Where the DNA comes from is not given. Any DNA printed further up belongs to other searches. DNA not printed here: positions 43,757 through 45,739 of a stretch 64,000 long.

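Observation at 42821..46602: Two paralogous WYL-domain regulators bracketing an FHA / AAA+ / Fis-HTH regulator whose GAFTGA loop is degenerate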

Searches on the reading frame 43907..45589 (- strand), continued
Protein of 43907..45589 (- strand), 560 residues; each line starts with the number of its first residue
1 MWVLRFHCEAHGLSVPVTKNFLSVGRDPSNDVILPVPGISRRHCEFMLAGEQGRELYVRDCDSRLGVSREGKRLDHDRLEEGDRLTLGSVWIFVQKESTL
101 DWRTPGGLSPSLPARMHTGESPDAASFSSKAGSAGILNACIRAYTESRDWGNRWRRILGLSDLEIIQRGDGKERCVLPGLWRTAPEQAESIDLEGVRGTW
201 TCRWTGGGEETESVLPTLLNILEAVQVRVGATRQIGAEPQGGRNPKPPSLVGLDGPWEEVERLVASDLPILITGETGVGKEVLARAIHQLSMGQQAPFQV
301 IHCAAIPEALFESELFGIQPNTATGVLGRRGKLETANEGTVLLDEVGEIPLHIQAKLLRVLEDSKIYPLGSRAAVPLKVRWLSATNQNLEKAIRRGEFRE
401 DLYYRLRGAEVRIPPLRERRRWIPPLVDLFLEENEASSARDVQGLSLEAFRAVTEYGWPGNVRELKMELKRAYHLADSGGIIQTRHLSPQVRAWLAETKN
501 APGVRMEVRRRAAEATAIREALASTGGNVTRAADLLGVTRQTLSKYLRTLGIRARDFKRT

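Call 11: find_encoding_contigs(protein=P0014, flank=8000, max_places=3)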
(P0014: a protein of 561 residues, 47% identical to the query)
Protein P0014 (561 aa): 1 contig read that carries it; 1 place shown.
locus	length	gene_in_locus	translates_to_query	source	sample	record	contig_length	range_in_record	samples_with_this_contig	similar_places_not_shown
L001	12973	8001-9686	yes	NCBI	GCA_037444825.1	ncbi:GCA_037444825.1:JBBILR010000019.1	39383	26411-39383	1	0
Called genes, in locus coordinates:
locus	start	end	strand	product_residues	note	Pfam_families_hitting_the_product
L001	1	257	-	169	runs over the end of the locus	PF00578:AhpC-TSA, PF08534:Redoxin, PF00085:Thioredoxin (weak), PF13098:Thioredoxin_2, PF13905:Thioredoxin_8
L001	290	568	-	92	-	PF13490:zf-HC2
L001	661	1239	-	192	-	PF04542:Sigma70_r2, PF07638:Sigma70_ECF (weak), PF08281:Sigma70_r4_2, PF04545:Sigma70_r4 (weak)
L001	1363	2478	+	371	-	PF02481:DNA_processg_A, PF17782:WHD_DprA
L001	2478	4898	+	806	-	PF01751:Toprim, PF01131:Topoisom_bac, PF01396:Zn_ribbon_Top1, PF13368:Toprim_C_rpt (faint), PF01396:Zn_ribbon_Top1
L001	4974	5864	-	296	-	PF03331:LpxC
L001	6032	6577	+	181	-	PF07638:Sigma70_ECF (weak), PF04542:Sigma70_r2, PF08281:Sigma70_r4_2, PF04545:Sigma70_r4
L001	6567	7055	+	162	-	-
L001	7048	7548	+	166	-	-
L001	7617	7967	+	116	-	PF08378:NERD (weak), PF02021:UPF0102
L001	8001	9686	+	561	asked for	PF16697:Yop-YscD_cpl, PF00498:FHA, PF00158:Sigma54_activat, PF14532:Sigma54_activ_2, PF07728:AAA_5 (weak), PF25601:AAA_lid_14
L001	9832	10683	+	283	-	PF08279:HTH_11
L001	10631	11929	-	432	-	PF08245:Mur_ligase_M (faint), PF02875:Mur_ligase_C, PF27239:FOL3_C (weak)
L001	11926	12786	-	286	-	PF17848:Zn_ribbon_ACC, PF01039:Carboxyl_trans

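Call 12: find_encoding_contigs(protein=P0004, flank=8000, max_places=3)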
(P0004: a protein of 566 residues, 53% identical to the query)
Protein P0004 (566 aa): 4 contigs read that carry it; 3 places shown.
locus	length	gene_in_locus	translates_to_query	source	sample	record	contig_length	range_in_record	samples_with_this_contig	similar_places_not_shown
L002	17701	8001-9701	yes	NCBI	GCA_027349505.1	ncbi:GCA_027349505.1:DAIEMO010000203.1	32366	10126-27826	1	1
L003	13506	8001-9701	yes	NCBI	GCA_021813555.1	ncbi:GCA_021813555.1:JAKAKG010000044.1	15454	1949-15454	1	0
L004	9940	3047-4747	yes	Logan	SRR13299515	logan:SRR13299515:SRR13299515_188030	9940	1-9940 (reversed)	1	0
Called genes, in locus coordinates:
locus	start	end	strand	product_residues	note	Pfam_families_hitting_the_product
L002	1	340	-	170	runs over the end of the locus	PF00578:AhpC-TSA, PF08534:Redoxin, PF00085:Thioredoxin (weak), PF13098:Thioredoxin_2, PF13905:Thioredoxin_8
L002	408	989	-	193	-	PF07638:Sigma70_ECF (weak), PF04542:Sigma70_r2, PF08281:Sigma70_r4_2, PF04545:Sigma70_r4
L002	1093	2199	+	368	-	PF02481:DNA_processg_A, PF17782:WHD_DprA (weak)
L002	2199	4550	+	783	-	PF01751:Toprim, PF01131:Topoisom_bac, PF13368:Toprim_C_rpt (faint), PF01396:Zn_ribbon_Top1, PF23451:Zn_ribbon_PaaD (faint), PF01396:Zn_ribbon_Top1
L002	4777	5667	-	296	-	PF03331:LpxC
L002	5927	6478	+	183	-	PF07638:Sigma70_ECF (faint), PF04542:Sigma70_r2, PF08281:Sigma70_r4_2, PF04545:Sigma70_r4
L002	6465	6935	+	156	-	-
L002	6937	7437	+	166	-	-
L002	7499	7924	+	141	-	PF08378:NERD (weak), PF02021:UPF0102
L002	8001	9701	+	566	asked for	PF00498:FHA, PF00158:Sigma54_activat, PF14532:Sigma54_activ_2, PF07724:AAA_2 (weak), PF07728:AAA_5 (weak), PF25601:AAA_lid_14, PF02954:HTH_8 (weak)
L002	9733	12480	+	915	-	PF00069:Pkinase, PF07714:PK_Tyr_Ser-Thr, PF14559:TPR_19 (faint)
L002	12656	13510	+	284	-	PF08279:HTH_11 (weak)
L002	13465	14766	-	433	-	PF08245:Mur_ligase_M, PF02875:Mur_ligase_C, PF27239:FOL3_C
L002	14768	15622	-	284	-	PF17848:Zn_ribbon_ACC, PF01039:Carboxyl_trans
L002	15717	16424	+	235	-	PF03793:PASTA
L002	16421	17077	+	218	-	PF00834:Ribul_P_3_epim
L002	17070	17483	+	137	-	PF13279:4HBT_2, PF03061:4HBT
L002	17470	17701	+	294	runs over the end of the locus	PF13432:TPR_16 (faint), PF13512:TPR_18 (weak), PF13525:YfiO, PF24575:TPR_Slam (faint), PF07719:TPR_2 (faint), PF13174:TPR_6 (faint), PF13428:TPR_14 (faint), PF14559:TPR_19 (faint)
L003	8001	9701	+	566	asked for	PF00498:FHA, PF00158:Sigma54_activat, PF14532:Sigma54_activ_2, PF07724:AAA_2 (weak), PF07728:AAA_5 (weak), PF25601:AAA_lid_14, PF02954:HTH_8 (weak)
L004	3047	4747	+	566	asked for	PF00498:FHA, PF00158:Sigma54_activat, PF14532:Sigma54_activ_2, PF07724:AAA_2 (weak), PF07728:AAA_5 (weak), PF25601:AAA_lid_14, PF02954:HTH_8 (weak)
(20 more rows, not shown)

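Call 13: find_encoding_contigs(protein=P0002, flank=8000, max_places=2)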
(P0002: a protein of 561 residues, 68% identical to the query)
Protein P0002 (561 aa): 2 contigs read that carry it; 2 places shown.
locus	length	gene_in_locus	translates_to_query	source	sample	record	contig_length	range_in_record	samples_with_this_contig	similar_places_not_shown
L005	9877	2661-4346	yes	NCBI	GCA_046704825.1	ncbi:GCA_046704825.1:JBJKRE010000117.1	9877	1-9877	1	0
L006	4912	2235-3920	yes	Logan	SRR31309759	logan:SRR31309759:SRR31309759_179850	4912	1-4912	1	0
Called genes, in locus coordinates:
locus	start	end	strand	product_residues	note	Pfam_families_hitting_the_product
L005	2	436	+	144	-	?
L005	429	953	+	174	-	-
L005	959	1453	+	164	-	PF02021:UPF0102, PF08378:NERD (weak), PF01939:NucS_C (faint)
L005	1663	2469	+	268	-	PF08279:HTH_11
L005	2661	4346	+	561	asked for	PF16697:Yop-YscD_cpl, PF00498:FHA, PF00158:Sigma54_activat, PF14532:Sigma54_activ_2, PF07724:AAA_2 (weak), PF07728:AAA_5 (weak), PF25601:AAA_lid_14, PF02954:HTH_8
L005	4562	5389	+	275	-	PF08279:HTH_11 (faint), PF13280:WYL (weak), PF25583:WCX (weak)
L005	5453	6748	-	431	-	PF08245:Mur_ligase_M (weak), PF02875:Mur_ligase_C, PF27239:FOL3_C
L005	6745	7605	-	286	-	PF17848:Zn_ribbon_ACC, PF01039:Carboxyl_trans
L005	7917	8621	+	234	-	PF03793:PASTA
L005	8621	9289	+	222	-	PF00834:Ribul_P_3_epim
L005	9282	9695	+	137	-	PF13279:4HBT_2, PF03061:4HBT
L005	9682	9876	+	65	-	?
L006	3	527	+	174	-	?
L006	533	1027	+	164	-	PF02021:UPF0102, PF08378:NERD (weak), PF01939:NucS_C (faint)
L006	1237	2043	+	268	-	PF08279:HTH_11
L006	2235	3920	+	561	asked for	PF16697:Yop-YscD_cpl, PF00498:FHA, PF00158:Sigma54_activat, PF14532:Sigma54_activ_2, PF07724:AAA_2 (weak), PF07728:AAA_5 (weak), PF25601:AAA_lid_14, PF02954:HTH_8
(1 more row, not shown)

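Call 14: find_encoding_contigs(protein=P0003, flank=8000, max_places=2)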
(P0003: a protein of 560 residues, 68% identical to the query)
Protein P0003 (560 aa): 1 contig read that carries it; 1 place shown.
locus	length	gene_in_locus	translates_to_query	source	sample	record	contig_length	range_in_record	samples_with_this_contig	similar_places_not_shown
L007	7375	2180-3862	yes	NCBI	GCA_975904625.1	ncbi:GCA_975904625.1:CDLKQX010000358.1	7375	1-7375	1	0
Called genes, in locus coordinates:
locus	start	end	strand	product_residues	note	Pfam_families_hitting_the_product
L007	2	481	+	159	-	?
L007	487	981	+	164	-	PF02021:UPF0102, PF08378:NERD, PF01939:NucS_C (faint)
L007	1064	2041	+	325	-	PF08279:HTH_11 (weak), PF25583:WCX (faint)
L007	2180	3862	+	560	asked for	PF16697:Yop-YscD_cpl, PF00498:FHA, PF07728:AAA_5 (faint), PF00158:Sigma54_activat, PF14532:Sigma54_activ_2, PF07724:AAA_2 (faint), PF25601:AAA_lid_14, PF02954:HTH_8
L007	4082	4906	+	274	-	PF08279:HTH_11, PF25583:WCX (weak)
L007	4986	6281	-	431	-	PF08245:Mur_ligase_M (weak), PF02875:Mur_ligase_C, PF27239:FOL3_C (weak)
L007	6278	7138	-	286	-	PF17848:Zn_ribbon_ACC, PF01039:Carboxyl_trans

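Call 15: find_encoding_contigs(protein=P0009, flank=8000, max_places=2)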
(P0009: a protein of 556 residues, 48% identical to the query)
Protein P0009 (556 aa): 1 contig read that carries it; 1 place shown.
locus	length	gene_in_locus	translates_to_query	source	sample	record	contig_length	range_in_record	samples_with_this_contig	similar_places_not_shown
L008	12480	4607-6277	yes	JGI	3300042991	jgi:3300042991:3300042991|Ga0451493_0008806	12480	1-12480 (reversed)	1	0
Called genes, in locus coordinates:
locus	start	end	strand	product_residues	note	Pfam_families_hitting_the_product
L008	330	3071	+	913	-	PF07198:DUF1410 (faint), PF17964:Big_10 (faint), PF23944:DUF7278 (faint), PF26586:Fn3_R-PTP-O (faint), PF10342:Kre9_KNH, PF18911:PKD_4, PF00801:PKD, PF00963:Cohesin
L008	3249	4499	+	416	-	PF03190:Thioredox_DsbH, PF13098:Thioredoxin_2, PF13899:Thioredoxin_7, PF00085:Thioredoxin, PF13424:TPR_12 (weak), PF13374:TPR_10 (weak)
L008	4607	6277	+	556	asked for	PF16697:Yop-YscD_cpl, PF00498:FHA, PF00158:Sigma54_activat, PF14532:Sigma54_activ_2, PF07728:AAA_5 (weak), PF25601:AAA_lid_14, PF02954:HTH_8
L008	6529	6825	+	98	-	PF01541:GIY-YIG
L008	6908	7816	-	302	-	PF03781:FGE-sulfatase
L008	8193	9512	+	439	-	PF03631:Virul_fac_BrkB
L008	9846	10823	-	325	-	PF00801:PKD, PF18911:PKD_4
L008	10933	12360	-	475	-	PF02321:OEP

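Call 59: find_encoding_contigs(protein=P0025, flank=4000, max_places=1)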
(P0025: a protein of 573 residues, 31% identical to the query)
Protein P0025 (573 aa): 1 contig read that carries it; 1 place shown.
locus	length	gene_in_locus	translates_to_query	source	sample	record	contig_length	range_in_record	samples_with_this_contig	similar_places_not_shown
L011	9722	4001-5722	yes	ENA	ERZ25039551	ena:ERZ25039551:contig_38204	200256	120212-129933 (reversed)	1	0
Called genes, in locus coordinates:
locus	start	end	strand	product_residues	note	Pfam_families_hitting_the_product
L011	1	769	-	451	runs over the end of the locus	PF00384:Molybdopterin, PF01568:Molydop_binding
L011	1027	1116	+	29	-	-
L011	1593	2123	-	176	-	PF01425:Amidase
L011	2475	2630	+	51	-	-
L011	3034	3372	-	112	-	-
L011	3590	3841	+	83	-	-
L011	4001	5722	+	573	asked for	PF00498:FHA, PF16697:Yop-YscD_cpl, PF00158:Sigma54_activat, PF14532:Sigma54_activ_2, PF07728:AAA_5 (weak), PF25601:AAA_lid_14, PF02954:HTH_8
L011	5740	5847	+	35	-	-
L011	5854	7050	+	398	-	PF07690:MFS_1, PF00083:Sugar_tr (faint), PF07690:MFS_1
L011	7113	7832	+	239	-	PF13197:DUF4013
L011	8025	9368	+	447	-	PF13231:PMT_2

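Call 60: find_encoding_contigs(protein=P0021, flank=4000, max_places=1)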
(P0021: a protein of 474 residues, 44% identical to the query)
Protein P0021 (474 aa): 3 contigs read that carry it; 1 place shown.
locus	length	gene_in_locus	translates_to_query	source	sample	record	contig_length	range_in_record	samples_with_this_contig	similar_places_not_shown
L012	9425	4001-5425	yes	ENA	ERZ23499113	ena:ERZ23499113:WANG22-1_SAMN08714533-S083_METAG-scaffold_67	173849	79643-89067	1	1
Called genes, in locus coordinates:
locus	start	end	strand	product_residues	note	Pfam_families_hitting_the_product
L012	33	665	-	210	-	-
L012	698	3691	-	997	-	PF00069:Pkinase, PF07714:PK_Tyr_Ser-Thr, PF13176:TPR_7 (faint), PF17874:TPR_MalT, PF13424:TPR_12, PF17874:TPR_MalT (weak), PF13424:TPR_12, PF13432:TPR_16 (weak), +6 more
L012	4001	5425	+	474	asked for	PF16697:Yop-YscD_cpl, PF00498:FHA, PF00158:Sigma54_activat, PF14532:Sigma54_activ_2, PF25601:AAA_lid_14, PF02954:HTH_8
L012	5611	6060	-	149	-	-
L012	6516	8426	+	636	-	PF22494:choice_anch_I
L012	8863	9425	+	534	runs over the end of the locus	PF01773:Nucleos_tra2_N, PF07670:Gate, PF07662:Nucleos_tra2_C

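Call 65: find_encoding_contigs(protein=P0005, flank=6000, max_places=1)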
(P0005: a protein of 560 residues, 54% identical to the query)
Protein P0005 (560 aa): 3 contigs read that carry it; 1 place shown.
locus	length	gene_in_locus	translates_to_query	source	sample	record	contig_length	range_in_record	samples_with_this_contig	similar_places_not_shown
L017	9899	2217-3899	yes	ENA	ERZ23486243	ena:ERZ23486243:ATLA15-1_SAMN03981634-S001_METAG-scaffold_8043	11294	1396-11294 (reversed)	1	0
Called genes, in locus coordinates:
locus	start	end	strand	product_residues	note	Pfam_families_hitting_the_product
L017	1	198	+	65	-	?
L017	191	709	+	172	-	-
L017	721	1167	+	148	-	PF08378:NERD, PF02021:UPF0102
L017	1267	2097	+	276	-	PF25583:WCX (faint)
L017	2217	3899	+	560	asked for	PF16697:Yop-YscD_cpl (weak), PF00498:FHA, PF00158:Sigma54_activat, PF14532:Sigma54_activ_2, PF07728:AAA_5, PF25601:AAA_lid_14, PF02954:HTH_8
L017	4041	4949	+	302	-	-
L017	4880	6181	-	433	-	PF08245:Mur_ligase_M (weak), PF02875:Mur_ligase_C, PF27239:FOL3_C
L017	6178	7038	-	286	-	PF17848:Zn_ribbon_ACC, PF01039:Carboxyl_trans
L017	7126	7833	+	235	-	PF03793:PASTA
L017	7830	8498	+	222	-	PF00834:Ribul_P_3_epim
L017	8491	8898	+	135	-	PF13279:4HBT_2, PF03061:4HBT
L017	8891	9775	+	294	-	PF13512:TPR_18, PF13525:YfiO, PF24575:TPR_Slam (faint), PF07719:TPR_2 (faint), PF13174:TPR_6 (faint), PF13428:TPR_14 (faint), PF13432:TPR_16 (faint), PF14559:TPR_19 (faint)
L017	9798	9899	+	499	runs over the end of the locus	?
